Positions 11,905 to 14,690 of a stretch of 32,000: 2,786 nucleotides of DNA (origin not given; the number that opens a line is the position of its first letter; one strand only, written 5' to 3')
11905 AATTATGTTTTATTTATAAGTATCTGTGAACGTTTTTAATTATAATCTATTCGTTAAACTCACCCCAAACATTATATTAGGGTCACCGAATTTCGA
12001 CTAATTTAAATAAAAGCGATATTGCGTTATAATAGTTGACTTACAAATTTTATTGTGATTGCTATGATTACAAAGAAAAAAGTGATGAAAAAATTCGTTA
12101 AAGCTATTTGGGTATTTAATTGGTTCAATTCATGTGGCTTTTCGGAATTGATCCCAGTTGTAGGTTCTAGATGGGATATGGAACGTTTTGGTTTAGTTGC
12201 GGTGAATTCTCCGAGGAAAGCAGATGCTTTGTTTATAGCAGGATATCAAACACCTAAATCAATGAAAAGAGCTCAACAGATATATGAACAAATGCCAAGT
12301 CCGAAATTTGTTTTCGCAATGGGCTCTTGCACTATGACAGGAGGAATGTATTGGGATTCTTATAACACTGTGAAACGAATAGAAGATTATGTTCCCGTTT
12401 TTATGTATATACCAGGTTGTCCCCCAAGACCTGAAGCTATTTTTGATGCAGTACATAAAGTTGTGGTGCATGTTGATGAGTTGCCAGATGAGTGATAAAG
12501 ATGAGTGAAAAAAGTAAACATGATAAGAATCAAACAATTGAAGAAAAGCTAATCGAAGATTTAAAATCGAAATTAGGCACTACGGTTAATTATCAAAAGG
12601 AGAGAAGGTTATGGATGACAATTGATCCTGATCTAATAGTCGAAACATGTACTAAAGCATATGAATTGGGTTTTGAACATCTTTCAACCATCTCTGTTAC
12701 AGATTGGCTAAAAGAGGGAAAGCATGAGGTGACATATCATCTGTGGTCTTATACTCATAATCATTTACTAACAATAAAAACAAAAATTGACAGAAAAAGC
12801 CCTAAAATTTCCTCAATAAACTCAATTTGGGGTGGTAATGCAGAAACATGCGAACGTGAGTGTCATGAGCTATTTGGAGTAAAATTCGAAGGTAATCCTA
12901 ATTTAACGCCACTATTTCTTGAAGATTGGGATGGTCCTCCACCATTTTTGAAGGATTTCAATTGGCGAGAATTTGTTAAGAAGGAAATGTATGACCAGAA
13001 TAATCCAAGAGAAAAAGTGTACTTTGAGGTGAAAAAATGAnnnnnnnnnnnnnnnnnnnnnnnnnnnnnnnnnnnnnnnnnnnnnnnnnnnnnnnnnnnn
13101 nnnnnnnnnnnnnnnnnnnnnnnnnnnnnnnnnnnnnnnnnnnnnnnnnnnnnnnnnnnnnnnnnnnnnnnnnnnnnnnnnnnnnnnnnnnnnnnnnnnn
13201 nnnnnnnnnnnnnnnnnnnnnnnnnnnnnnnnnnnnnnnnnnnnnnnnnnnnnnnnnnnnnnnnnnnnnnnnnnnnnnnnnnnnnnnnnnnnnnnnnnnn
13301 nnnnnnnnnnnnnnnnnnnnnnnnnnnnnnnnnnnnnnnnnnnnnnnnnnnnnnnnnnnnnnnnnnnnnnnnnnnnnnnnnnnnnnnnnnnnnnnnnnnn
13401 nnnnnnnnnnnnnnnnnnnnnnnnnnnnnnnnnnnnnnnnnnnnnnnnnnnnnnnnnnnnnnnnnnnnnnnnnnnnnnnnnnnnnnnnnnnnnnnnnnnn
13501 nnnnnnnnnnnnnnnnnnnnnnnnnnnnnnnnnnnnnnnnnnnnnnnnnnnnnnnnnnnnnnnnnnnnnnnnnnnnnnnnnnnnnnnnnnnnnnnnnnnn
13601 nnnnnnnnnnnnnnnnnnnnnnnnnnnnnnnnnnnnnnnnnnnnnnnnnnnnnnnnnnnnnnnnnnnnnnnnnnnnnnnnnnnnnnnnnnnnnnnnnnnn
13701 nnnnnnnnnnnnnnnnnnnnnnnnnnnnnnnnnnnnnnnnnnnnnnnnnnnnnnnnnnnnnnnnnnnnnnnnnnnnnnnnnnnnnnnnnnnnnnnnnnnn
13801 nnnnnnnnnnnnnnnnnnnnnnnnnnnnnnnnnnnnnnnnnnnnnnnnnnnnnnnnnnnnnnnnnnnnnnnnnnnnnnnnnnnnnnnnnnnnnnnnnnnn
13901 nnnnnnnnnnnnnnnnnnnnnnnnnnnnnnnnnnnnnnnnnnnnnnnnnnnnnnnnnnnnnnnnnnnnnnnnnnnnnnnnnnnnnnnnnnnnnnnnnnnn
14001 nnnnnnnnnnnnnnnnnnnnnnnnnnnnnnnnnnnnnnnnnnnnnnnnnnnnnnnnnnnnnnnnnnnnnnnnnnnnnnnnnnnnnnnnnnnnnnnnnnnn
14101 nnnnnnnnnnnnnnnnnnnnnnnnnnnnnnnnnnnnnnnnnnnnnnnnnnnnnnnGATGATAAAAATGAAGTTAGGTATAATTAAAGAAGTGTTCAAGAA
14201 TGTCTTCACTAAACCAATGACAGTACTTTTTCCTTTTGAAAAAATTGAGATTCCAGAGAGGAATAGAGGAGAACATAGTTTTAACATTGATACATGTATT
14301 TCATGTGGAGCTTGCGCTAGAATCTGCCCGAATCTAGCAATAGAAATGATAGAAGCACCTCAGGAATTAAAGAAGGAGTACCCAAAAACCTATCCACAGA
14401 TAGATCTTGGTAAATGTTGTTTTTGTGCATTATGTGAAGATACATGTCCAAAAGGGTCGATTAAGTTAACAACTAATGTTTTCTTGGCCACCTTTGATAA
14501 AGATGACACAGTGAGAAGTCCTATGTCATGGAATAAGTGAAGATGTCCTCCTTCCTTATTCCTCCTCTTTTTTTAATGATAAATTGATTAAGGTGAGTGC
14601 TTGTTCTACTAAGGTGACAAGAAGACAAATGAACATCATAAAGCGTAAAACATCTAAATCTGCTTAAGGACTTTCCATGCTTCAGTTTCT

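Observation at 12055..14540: Stand-alone Mbs/Mbx-type catalytic module (J-K-L-N order) with no membrane arm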

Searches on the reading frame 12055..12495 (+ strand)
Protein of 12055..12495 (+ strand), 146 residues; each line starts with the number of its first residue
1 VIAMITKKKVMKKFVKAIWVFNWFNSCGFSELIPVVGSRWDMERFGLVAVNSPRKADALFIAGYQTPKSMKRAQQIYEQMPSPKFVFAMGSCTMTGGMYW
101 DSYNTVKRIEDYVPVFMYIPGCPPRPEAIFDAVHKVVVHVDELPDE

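Call 3: search_protein_families(library=pfam, proteins=[window:12055-12495:+])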
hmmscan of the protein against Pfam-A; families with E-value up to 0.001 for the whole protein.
window:12055-12495:+ (146 aa): 1 family
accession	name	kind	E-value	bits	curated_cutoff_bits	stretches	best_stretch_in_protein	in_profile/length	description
PF01058.29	Oxidored_q6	-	4.3e-22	78.7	27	1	42-135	18-127/128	NADH ubiquinone oxidoreductase, 20 Kd subunit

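Call 4: search_protein_families(library=ncbifam, proteins=[window:12055-12495:+])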
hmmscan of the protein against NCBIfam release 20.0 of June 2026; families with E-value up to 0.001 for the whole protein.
window:12055-12495:+ (146 aa): 14 families
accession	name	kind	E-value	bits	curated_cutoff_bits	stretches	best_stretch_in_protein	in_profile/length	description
NF005012.1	PRK06411.1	subfamily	1.5e-47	161.2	116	1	15-140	33-158/166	NADH-quinone oxidoreductase subunit NuoB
TIGR01957.1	nuoB_fam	subfamily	2.1e-40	138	142.7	1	15-137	16-139/145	NADH-quinone oxidoreductase subunit B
NF011390.0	PRK14815.1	equivalog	1.3e-33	115.9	281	1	16-140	33-157/183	NADH dehydrogenase subunit B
NF011393.0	PRK14818.1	equivalog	4.5e-33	114.2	255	1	17-136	32-151/173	NADH dehydrogenase subunit B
NF011394.0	PRK14819.1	equivalog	1.6e-32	113.1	312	1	17-141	32-157/264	NADH-quinone oxidoreductase subunit B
NF011388.0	PRK14813.1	equivalog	1e-31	110.3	294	1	15-136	27-149/189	NADH dehydrogenase subunit B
NF009808.0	PRK13292.1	equivalog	2.3e-31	108.5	1156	1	16-134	25-143/791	NADH-quinone oxidoreductase subunit B/C/D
NF011391.0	PRK14816.1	equivalog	1.1e-30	106.7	283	1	16-133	52-170/196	NADH-quinone oxidoreductase subunit B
NF011395.0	PRK14820.1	equivalog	2.1e-28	99.3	263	1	16-137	33-154/180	NADH-quinone oxidoreductase subunit B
NF011392.0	PRK14817.1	equivalog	1.1e-27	97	271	1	18-134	38-154/182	NADH-quinone oxidoreductase subunit B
NF011389.0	PRK14814.1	equivalog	1.5e-26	93.3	285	1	16-139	33-156/186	NADH dehydrogenase subunit B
TIGR03294.1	FrhG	equivalog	8.7e-05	22.3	245.5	1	75-136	70-140/228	coenzyme F420 hydrogenase subunit gamma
TIGR00391.1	hydA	subfamily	0.00057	19.1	179.5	1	50-145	121-215/365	hydrogenase small subunit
NF045875.1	F420_non_VhuG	exception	0.00077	18.8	450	0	104-135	131-162/286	F420-non-reducing hydrogenase subunit VhuG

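Call 32: search_solved_structures(query=window:12055-12495:+, max_evalue=0.001, show_alignments=3)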
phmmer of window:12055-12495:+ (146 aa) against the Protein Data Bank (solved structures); distinct sequences matched with E-value up to 0.001: 47.
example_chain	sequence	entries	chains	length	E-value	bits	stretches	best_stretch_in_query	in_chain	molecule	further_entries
6u8y_J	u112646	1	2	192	3.6e-39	137.4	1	16-139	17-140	NADH dehydrogenase subunit B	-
6hum_K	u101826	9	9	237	1.6e-37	132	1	16-136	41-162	NAD(P)H-quinone oxidoreductase subunit K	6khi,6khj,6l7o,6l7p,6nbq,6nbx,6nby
7wfg_K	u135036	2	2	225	5.5e-37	130.3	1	16-136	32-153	NAD(P)H-quinone oxidoreductase subunit K, chloroplastic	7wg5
9grx_K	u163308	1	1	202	9.6e-37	129.5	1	16-136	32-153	NAD(P)H-quinone oxidoreductase subunit K, chloroplastic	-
7eu3_K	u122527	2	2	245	1e-36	129.4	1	16-136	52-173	NAD(P)H-quinone oxidoreductase subunit K, chloroplastic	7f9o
6cfw_J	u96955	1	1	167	7.4e-28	100.7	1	13-139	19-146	Probable membrane-bound hydrogenase subunit mbhJ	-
5xtb_C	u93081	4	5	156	2.2e-27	99.1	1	17-132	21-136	NADH dehydrogenase [ubiquinone] iron-sulfur protein 7, mitochondrial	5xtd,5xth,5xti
9ti4_E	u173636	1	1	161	2.4e-27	99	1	17-132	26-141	NADH dehydrogenase [ubiquinone] iron-sulfur protein 7, mitochondrial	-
8b9z_B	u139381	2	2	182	2.4e-27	99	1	17-134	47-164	LD31474p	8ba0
6g2j_B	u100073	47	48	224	2.4e-27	99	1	17-132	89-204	NADH dehydrogenase [ubiquinone] iron-sulfur protein 7, mitochondrial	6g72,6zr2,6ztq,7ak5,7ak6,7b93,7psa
5lc5_B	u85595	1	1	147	2.5e-27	98.9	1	17-133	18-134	NADH dehydrogenase [ubiquinone] iron-sulfur protein 7, mitochondrial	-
7zeb_6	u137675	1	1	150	2.8e-27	98.8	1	17-133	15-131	NADH dehydrogenase [ubiquinone] iron-sulfur protein 7, mitochondrial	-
9w2u_B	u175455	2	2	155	2.9e-27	98.7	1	17-133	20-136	NADH dehydrogenase [ubiquinone] iron-sulfur protein 7, mitochondrial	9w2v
7zd6_6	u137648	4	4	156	3e-27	98.7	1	17-133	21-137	NADH dehydrogenase [ubiquinone] iron-sulfur protein 7, mitochondrial | Complex I-20kD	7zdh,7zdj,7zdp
7v2c_C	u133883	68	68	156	3e-27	98.7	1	17-132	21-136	NADH dehydrogenase [ubiquinone] iron-sulfur protein 7,mitochondrial | NADH dehydrogenase [ubiquinone] iron-sulfur protein 7, mitochondrial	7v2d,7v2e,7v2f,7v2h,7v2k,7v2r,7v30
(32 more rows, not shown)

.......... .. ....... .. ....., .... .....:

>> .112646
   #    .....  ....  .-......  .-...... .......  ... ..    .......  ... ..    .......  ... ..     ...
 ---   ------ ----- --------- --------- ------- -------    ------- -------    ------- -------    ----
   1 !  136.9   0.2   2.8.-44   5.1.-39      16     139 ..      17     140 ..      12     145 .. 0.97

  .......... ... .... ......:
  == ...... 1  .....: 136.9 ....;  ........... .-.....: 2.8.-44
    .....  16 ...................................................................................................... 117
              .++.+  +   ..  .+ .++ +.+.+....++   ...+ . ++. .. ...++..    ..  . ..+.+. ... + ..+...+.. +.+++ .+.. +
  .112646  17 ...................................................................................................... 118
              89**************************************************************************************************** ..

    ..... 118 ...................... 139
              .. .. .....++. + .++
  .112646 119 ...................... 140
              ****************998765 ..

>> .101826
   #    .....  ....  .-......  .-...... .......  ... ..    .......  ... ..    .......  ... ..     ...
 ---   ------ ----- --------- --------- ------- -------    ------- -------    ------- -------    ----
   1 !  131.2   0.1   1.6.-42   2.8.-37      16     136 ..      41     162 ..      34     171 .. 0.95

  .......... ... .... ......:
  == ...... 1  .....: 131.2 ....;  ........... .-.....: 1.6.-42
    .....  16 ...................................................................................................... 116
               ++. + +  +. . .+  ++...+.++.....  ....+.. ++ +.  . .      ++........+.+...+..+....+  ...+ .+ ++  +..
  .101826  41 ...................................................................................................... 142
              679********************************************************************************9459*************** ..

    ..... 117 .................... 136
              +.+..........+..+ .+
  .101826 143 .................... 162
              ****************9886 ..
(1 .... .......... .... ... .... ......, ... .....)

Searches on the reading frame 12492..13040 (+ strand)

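Call 3: search_protein_families(library=pfam, proteins=[window:12492-13040:+])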
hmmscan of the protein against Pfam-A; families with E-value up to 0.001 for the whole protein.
window:12492-13040:+ (182 aa): 1 family
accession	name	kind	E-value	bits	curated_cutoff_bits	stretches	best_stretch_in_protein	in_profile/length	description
PF00329.25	Complex1_30kDa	-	4.4e-28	98.8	22.5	1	43-160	2-122/124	Respiratory-chain NADH dehydrogenase, 30 Kd subunit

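Call 4: search_protein_families(library=ncbifam, proteins=[window:12492-13040:+])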
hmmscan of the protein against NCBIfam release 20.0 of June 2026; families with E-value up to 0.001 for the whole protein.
window:12492-13040:+ (182 aa): 17 families
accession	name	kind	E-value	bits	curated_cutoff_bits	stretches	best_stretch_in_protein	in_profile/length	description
NF004736.0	PRK06074.2-3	equivalog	4.5e-29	101.4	239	1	8-169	9-169/183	NADH-quinone oxidoreductase subunit C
NF004735.0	PRK06074.2-2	equivalog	8.6e-25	87.5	176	1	18-157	8-147/158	NADH-quinone oxidoreductase subunit C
NF040611.1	F420_dehyd_FpoC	exception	1.7e-23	83.3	220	1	20-157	6-147/158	F420H2 dehydrogenase subunit FpoC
NF004734.0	PRK06074.2-1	equivalog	1.2e-22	80.6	169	1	17-157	5-150/164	NADH-quinone oxidoreductase subunit C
TIGR01961.1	NuoC_fam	subfamily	2.1e-22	79.9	122.45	1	43-158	4-120/122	NADH (or F420H2) dehydrogenase, subunit C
NF004738.0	PRK06074.2-5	equivalog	7.9e-22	77.8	198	1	14-165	7-158/174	NADH-quinone oxidoreductase subunit C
NF005832.0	PRK07735.1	equivalog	1.1e-20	74.4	431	1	51-156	321-423/430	NADH-quinone oxidoreductase subunit C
NF004737.0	PRK06074.2-4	equivalog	5.5e-17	62.1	144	1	36-168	10-136/150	NADH-quinone oxidoreductase subunit C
NF006304.0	PRK08491.1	equivalog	5.6e-17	62.2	228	1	6-154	25-172/263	NADH-quinone oxidoreductase subunit C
NF005856.0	PRK07785.1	equivalog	7.2e-15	55.5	224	1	43-150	105-217/246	NADH-quinone oxidoreductase subunit C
NF009808.0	PRK13292.1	equivalog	2.7e-13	48.7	1156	1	11-160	218-377/791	NADH-quinone oxidoreductase subunit B/C/D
NF009141.0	PRK12494.1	equivalog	2.9e-13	50.1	175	1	41-161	45-168/175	NAD(P)H-quinone oxidoreductase subunit J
NF004733.0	PRK06074.1-5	equivalog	1.4e-12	47.7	225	1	38-177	29-168/203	NADH-quinone oxidoreductase subunit C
NF008728.0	PRK11742.1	equivalog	3e-12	45.7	840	1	10-160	14-176/598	NADH-quinone oxidoreductase subunit C/D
NF004732.0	PRK06074.1-4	equivalog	3.5e-10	40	376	1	77-173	116-211/250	NADH-quinone oxidoreductase subunit C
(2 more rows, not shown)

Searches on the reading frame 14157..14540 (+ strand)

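Call 3: search_protein_families(library=pfam, proteins=[window:14157-14540:+])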
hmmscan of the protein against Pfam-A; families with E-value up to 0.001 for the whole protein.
window:14157-14540:+ (127 aa): 12 families
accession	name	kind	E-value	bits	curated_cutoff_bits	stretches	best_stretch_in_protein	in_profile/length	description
PF00037.32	Fer4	-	2.8e-11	43.2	21.1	2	42-63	3-24/24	4Fe-4S binding domain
PF12838.12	Fer4_7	-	1.6e-09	38.5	27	1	46-100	1-51/52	4Fe-4S dicluster domain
PF13187.11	Fer4_9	-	3.7e-09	36.9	27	1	47-101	2-51/52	4Fe-4S dicluster domain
PF14697.11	Fer4_21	-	5.4e-07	30.1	35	1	44-103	5-58/59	4Fe-4S dicluster domain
PF12837.12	Fer4_6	-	2.3e-05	24.5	25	1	42-62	4-24/24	4Fe-4S binding domain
PF13237.11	Fer4_10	-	4.7e-05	23.7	25.5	0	43-98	5-53/53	4Fe-4S dicluster domain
PF13534.11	Fer4_17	-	7.4e-05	23.7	22.2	0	29-59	28-58/61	4Fe-4S dicluster domain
PF13484.11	Fer4_16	-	0.0001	23.4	30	0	46-99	1-65/66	4Fe-4S double cluster binding domain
PF12800.12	Fer4_4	-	0.00019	21.9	24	1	45-58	2-15/17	4Fe-4S binding domain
PF25160.1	LdpA_Fe-S-bd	-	0.00034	20.8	27.6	0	43-65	24-46/49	LdpA Fe-S cluster-binding domain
PF12797.12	Fer4_2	-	0.00034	20.8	24.5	1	42-58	5-21/22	4Fe-4S binding domain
PF13183.11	Fer4_8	-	0.00038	21.4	27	0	43-59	50-66/68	4Fe-4S dicluster domain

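Call 4: search_protein_families(library=ncbifam, proteins=[window:14157-14540:+])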
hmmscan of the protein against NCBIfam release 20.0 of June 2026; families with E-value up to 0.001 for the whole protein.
window:14157-14540:+ (127 aa): 61 families (the best 25 are shown)
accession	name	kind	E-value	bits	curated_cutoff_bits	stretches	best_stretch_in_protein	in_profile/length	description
TIGR01971.1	NuoI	subfamily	1.7e-27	95.4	113.05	1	12-119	5-115/121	NADH-quinone oxidoreductase, chain I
NF010590.0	PRK13984.1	equivalog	2.5e-26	92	946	1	12-118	17-124/611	putative oxidoreductase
NF004543.0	PRK05888.2-5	equivalog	4.7e-25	88.4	243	1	13-119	27-132/217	NADH-quinone oxidoreductase subunit NuoI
NF040612.1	F420_dehyd_FpoI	exception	3.1e-24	85.3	180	1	6-105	3-102/135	F420H2 dehydrogenase subunit FpoI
NF004545.0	PRK05888.3-1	equivalog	9.1e-24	83.9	229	1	9-111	30-132/154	NADH-quinone oxidoreductase subunit NuoI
NF006221.0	PRK08348.1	subfamily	1.7e-23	82.8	124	1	5-117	3-107/136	NADH-plastoquinone oxidoreductase subunit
NF009053.0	PRK12387.1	subfamily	2.8e-23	82.6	204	1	9-119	5-107/180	formate hydrogenlyase complex iron-sulfur subunit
NF004541.0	PRK05888.2-2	equivalog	7.5e-20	71.4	217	1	17-121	31-130/168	NADH-quinone oxidoreductase subunit NuoI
NF004537.0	PRK05888.1-3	equivalog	7.7e-20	71.3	163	1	12-117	30-145/204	NADH-quinone oxidoreductase subunit NuoI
TIGR00403.1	ndhI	equivalog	1.5e-19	70.3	302.35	1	14-117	31-134/183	NAD(P)H-quinone oxidoreductase subunit I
NF004536.0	PRK05888.1-1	equivalog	1.6e-19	69.9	212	1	6-119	14-131/180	NADH-quinone oxidoreductase subunit NuoI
NF006076.0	PRK08222.1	equivalog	1.6e-18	67.1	270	1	19-118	12-106/181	hydrogenase 4 subunit H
NF004546.0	PRK05888.3-3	equivalog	2.3e-18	66.3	260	1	18-101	37-123/196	NADH-quinone oxidoreductase subunit NuoI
NF004538.0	PRK05888.1-4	equivalog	7.3e-18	64.7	135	1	12-112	23-127/162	NADH-quinone oxidoreductase subunit NuoI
NF004540.0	PRK05888.2-1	equivalog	1.3e-16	60.4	215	1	9-121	8-122/139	NADH-quinone oxidoreductase subunit NuoI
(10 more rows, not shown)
